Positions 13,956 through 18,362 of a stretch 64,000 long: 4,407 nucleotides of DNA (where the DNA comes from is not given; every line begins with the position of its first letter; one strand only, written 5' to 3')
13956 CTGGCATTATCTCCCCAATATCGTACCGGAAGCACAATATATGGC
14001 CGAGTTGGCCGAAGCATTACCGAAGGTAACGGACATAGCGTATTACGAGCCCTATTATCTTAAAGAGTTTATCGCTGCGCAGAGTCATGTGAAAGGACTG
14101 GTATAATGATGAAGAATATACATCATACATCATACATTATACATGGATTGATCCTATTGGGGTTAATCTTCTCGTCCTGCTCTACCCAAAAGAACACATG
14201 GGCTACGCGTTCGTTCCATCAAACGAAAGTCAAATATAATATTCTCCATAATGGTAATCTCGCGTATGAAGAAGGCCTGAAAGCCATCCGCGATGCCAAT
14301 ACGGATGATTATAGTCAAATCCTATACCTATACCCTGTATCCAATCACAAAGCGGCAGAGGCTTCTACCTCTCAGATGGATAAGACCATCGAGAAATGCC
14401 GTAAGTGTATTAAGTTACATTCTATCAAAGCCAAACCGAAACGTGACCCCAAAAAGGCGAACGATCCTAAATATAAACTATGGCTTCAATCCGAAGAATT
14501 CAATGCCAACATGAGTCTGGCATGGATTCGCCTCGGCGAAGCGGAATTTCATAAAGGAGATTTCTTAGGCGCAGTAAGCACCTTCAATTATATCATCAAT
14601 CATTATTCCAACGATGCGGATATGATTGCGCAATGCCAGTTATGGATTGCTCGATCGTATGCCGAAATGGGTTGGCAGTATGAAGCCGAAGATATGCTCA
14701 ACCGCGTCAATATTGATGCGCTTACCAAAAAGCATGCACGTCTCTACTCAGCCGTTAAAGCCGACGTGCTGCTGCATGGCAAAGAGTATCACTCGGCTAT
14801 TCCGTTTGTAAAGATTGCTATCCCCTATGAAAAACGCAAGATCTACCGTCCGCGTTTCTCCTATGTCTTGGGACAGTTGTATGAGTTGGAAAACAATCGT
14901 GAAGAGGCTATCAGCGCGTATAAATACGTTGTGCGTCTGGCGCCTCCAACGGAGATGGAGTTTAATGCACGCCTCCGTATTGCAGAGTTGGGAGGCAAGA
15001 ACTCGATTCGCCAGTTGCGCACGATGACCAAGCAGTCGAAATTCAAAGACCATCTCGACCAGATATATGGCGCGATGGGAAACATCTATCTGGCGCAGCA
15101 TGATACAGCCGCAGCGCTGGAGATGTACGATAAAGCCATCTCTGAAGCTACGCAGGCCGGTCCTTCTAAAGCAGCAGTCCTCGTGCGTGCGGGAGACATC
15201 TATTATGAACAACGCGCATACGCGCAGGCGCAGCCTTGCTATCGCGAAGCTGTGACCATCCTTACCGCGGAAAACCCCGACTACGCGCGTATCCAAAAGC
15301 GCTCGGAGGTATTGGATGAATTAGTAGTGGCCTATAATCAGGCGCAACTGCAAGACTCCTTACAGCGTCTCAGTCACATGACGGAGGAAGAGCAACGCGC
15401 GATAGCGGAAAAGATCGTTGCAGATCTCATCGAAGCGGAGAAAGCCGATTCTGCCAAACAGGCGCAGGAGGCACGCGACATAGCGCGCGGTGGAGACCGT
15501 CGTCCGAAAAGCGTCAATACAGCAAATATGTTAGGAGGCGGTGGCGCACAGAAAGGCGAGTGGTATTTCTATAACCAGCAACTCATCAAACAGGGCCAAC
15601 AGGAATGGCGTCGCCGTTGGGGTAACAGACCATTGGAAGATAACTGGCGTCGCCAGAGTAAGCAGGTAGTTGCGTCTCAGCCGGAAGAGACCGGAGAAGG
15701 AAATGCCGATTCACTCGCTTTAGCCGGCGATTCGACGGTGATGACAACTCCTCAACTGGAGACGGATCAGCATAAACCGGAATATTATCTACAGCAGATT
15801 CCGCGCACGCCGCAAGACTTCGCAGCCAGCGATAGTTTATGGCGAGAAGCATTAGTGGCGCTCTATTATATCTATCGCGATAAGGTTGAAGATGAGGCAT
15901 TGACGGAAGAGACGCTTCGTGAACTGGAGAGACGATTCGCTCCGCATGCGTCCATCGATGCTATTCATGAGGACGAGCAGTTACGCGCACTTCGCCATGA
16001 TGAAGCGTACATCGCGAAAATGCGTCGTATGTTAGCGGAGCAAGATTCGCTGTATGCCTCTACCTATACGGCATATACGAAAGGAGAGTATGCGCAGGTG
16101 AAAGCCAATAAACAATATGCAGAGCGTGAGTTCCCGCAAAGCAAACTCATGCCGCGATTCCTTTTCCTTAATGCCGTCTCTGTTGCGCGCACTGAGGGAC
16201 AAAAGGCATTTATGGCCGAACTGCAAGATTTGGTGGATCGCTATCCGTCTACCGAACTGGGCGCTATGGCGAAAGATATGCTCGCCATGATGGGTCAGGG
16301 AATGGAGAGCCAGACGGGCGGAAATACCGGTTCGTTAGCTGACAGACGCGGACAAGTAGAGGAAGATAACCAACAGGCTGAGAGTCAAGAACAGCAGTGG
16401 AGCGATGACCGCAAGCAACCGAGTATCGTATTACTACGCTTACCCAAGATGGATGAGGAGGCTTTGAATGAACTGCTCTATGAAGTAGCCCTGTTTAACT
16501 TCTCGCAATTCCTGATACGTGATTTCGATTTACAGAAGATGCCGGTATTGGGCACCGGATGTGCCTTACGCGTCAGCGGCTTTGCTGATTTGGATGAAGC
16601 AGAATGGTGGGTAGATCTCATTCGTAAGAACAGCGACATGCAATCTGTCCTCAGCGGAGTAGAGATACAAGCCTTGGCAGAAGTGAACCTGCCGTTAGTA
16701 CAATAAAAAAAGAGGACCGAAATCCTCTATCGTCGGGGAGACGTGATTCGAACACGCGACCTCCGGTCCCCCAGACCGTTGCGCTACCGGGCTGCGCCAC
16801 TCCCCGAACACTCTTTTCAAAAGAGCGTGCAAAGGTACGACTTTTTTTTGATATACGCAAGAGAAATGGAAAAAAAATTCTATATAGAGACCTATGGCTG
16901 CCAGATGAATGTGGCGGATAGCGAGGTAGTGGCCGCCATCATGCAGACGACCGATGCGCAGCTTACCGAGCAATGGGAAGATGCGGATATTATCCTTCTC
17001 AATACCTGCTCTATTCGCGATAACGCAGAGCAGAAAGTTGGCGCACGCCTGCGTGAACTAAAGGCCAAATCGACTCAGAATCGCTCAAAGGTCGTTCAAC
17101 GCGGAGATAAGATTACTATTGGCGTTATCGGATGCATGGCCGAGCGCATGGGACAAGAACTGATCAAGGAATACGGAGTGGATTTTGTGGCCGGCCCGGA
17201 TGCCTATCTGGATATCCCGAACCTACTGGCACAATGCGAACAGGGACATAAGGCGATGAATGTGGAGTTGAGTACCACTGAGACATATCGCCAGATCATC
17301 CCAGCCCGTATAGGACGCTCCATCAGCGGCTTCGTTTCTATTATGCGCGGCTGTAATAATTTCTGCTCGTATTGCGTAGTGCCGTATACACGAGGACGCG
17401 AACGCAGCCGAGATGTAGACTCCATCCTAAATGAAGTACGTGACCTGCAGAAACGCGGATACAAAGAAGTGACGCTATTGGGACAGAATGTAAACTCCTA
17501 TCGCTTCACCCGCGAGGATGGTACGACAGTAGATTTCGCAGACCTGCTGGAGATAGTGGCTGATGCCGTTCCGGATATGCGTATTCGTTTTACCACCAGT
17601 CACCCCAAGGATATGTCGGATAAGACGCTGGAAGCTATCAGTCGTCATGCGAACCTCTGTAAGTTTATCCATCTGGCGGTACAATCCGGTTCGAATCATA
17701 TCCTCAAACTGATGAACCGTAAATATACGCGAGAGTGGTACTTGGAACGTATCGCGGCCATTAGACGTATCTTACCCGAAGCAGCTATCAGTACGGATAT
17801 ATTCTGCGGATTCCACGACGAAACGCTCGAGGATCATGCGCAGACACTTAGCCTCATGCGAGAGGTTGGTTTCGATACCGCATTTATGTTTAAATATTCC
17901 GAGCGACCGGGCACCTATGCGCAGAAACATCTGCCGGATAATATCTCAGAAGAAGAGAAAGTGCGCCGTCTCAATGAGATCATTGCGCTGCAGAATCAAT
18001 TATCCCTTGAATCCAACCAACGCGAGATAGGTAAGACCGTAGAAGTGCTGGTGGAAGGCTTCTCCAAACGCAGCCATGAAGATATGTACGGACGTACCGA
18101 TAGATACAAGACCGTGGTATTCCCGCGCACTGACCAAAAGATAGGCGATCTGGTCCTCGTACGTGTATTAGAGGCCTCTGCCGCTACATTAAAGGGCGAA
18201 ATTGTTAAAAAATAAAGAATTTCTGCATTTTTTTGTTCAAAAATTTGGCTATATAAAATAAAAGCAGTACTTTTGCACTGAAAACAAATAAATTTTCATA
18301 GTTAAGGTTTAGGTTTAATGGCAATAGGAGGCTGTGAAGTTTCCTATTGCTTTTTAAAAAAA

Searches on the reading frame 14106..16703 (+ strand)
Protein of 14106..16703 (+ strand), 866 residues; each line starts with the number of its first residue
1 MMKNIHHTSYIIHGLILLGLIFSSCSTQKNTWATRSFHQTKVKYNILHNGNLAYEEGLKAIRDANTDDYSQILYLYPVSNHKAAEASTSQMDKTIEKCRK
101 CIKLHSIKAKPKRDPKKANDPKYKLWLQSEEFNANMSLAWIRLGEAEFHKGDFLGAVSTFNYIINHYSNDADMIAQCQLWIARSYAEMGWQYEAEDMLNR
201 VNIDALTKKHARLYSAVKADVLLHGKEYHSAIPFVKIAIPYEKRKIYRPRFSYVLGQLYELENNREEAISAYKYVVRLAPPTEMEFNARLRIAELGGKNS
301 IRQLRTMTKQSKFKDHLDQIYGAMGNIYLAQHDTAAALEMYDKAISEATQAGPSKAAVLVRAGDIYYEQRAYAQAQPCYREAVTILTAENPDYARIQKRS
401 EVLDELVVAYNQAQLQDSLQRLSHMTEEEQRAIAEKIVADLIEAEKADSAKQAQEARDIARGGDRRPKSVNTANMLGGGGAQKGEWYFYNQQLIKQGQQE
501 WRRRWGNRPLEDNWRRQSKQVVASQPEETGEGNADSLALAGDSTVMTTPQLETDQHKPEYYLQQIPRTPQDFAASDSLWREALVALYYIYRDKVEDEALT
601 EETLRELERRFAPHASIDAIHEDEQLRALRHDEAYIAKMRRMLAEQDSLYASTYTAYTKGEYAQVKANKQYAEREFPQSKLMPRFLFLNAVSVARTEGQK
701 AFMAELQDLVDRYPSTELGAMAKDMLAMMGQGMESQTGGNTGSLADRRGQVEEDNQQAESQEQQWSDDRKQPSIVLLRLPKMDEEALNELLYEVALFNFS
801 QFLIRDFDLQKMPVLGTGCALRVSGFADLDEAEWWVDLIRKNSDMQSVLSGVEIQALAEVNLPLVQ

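Call 5: search_protein_families(library=pfam, proteins=[window:14106-16703:+], max_evalue=0.1)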
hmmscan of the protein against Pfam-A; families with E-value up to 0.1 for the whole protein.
window:14106-16703:+ (866 aa): 12 families
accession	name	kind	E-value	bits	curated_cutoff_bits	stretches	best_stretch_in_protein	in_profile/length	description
PF07719.23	TPR_2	-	1e-12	47.5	27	2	356-384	1-29/34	Tetratricopeptide repeat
PF13181.12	TPR_8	-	1.5e-11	44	25.7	1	252-280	4-32/34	Tetratricopeptide repeat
PF00515.34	TPR_1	-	2.3e-11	43.5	27.8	1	320-346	3-29/34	Tetratricopeptide repeat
PF13424.12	TPR_12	-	1.4e-10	41.7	30.1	1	320-387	5-76/77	Tetratricopeptide repeat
PF13432.12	TPR_16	-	6e-10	39.8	32.7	1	323-383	2-58/65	Tetratricopeptide repeat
PF13174.12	TPR_6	-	4.4e-09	36.8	26.3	0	255-280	6-31/33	Tetratricopeptide repeat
PF13176.12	TPR_7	-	1.9e-06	28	27.9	0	322-347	3-28/36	Tetratricopeptide repeat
PF16065.10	DUF4807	-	0.0055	16.8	27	1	139-208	34-105/126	Domain of unknown function (DUF4807)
PF13374.12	TPR_10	-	0.0077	16.7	27.5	0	321-345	5-29/42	Tetratricopeptide repeat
PF13428.12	TPR_14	-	0.022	15.9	23.5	0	322-347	5-30/44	Tetratricopeptide repeat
PF14559.12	TPR_19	-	0.024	15.4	25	1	329-383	2-52/68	Tetratricopeptide repeat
PF25063.1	ARM_TT21_C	-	0.027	14.8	35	1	298-391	75-164/209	Tetratricopeptide repeat protein 21 C-terminal ARM domain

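Call 6: search_protein_families(library=ncbifam, proteins=[window:14106-16703:+], max_evalue=0.1)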
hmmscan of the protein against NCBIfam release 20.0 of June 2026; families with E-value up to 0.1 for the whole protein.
window:14106-16703:+ (866 aa): 4 families
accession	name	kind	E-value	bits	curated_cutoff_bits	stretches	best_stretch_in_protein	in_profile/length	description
NF052312.1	T9SS_PorW_SprE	equivalog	2.6e-173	578.4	250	2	20-614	3-579/716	type IX secretion system periplasmic lipoprotein PorW/SprE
TIGR02795.1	tol_pal_ybgF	equivalog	5.8e-12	46.3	90.1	1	646-723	39-116/119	tol-pal system protein YbgF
NF040959.1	MamA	equivalog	6.9e-11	42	200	2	144-281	44-171/204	magnetosome protein MamA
TIGR02552.1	LcrH_SycD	equivalog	0.002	17.9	104.8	0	323-403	57-132/136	SycD/LcrH family type III secretion system chaperone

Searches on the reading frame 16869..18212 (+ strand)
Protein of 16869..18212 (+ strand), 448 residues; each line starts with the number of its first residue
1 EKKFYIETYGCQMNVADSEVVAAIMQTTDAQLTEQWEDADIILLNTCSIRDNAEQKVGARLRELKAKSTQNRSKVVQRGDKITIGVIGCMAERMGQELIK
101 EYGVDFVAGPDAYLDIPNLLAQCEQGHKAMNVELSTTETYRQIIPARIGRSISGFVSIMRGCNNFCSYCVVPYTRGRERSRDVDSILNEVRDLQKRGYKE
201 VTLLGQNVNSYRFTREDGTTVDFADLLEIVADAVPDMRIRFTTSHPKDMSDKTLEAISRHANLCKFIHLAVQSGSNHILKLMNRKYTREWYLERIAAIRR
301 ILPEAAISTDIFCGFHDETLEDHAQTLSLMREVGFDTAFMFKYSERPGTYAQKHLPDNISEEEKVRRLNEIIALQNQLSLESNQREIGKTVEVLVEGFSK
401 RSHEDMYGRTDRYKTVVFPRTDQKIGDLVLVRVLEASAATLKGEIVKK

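Call 78: search_protein_families(library=ncbifam, proteins=[window:16869-18212:+], max_evalue=0.00001)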
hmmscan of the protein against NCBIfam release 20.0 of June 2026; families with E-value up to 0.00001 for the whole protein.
window:16869-18212:+ (448 aa): 12 families
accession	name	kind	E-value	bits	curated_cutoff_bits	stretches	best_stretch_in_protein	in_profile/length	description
TIGR01574.1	miaB-methiolase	equivalog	1.7e-144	482.1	355.3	1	3-446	1-437/437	tRNA (N6-isopentenyl adenosine(37)-C2)-methylthiotransferase MiaB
TIGR00089.1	TIGR00089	subfamily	2.4e-133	445.1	251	1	3-443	1-429/429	MiaB/RimO family radical SAM methylthiotransferase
NF010916.0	PRK14336.1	equivalog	2e-96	323.3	606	1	3-447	3-414/418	tRNA (N6-isopentenyl adenosine(37)-C2)-methylthiotransferase MiaB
TIGR01579.1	MiaB-like-C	equivalog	9.3e-83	278.8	357.05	1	6-433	1-416/416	tRNA (N(6)-L-threonylcarbamoyladenosine(37)-C(2))-methylthiotransferase MtaB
TIGR01125.1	TIGR01125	equivalog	1.7e-70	238.2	356.95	1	6-436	4-425/432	30S ribosomal protein S12 methylthiotransferase RimO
TIGR01578.1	MiaB-like-B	hypoth_equivalog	1.2e-69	235.1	314.7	1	3-446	1-421/421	tRNA (N(6)-L-threonylcarbamoyladenosine(37)-C(2))-methylthiotransferase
TIGR04014.1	B12_SAM_MJ_0865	equivalog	3.8e-24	85.3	360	1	150-365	157-368/434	methyl-coenzyme M reductase glutamine C-methyltransferase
TIGR04013.1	B12_SAM_MJ_1487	hypoth_equivalog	3e-23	82.3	251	1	71-364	58-366/382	TIGR04013 family B12-binding domain/radical SAM domain-containing protein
TIGR04479.1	bcpD_PhpK_rSAM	subfamily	3e-12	45.7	600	1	147-336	237-412/504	PhpK family radical SAM P-methyltransferase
TIGR04072.2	rSAM_ladder_B12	equivalog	1.5e-07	30.4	360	1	67-341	84-357/443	lipid biosynthesis B12-binding/radical SAM protein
TIGR03471.1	HpnJ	equivalog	2.2e-07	30.1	577.6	1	156-398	198-432/472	hopanoid biosynthesis associated radical SAM protein HpnJ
NF040546.1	rSAM_CUAEP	equivalog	5.4e-06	25.4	500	0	149-333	167-341/468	CUAEP/CCAEP-tail radical SAM (seleno)protein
